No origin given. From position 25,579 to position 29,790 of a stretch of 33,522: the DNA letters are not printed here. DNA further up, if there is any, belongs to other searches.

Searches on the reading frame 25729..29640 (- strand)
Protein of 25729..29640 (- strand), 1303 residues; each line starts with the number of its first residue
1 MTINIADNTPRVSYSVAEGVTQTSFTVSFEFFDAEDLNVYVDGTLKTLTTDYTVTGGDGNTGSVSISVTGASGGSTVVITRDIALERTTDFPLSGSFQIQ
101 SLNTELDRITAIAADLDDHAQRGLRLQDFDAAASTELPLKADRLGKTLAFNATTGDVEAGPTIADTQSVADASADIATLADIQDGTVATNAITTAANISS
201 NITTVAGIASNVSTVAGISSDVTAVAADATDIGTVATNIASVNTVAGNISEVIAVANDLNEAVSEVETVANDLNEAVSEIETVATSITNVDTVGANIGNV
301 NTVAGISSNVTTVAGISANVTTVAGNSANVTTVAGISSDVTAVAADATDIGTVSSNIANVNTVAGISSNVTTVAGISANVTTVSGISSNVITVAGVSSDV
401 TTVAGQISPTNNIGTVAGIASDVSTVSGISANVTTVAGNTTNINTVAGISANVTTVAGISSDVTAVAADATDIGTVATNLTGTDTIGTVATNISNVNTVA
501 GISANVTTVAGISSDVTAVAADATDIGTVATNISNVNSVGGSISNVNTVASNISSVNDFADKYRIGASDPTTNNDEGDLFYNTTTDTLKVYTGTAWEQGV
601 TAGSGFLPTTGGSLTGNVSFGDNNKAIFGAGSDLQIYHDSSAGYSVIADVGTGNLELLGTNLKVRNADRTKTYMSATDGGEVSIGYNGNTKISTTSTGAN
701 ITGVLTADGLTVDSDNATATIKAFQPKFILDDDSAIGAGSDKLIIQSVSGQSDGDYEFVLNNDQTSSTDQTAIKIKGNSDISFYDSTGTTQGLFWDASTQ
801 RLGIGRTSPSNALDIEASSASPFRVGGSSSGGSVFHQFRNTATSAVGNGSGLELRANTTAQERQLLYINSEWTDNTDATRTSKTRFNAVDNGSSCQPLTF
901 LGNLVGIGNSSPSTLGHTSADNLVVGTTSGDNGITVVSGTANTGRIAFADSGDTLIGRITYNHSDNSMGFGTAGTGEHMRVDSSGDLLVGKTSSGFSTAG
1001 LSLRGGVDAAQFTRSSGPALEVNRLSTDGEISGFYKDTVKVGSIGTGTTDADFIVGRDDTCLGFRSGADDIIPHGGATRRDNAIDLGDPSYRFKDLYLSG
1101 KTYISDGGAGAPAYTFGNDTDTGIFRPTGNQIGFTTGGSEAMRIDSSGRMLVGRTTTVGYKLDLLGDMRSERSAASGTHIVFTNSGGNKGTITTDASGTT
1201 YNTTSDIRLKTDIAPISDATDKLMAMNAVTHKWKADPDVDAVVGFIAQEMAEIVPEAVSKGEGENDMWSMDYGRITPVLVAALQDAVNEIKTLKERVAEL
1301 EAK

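Call 21: search_protein_families(library=pfam, max_evalue=0.01, proteins=[window:25729-29640:-])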
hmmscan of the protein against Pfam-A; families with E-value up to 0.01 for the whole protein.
window:25729-29640:- (1303 aa): 1 family
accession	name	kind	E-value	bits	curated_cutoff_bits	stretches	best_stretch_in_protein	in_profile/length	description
PF13884.11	Peptidase_S74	-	2.3e-14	53.9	22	1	1205-1258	1-57/58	Chaperone of endosialidase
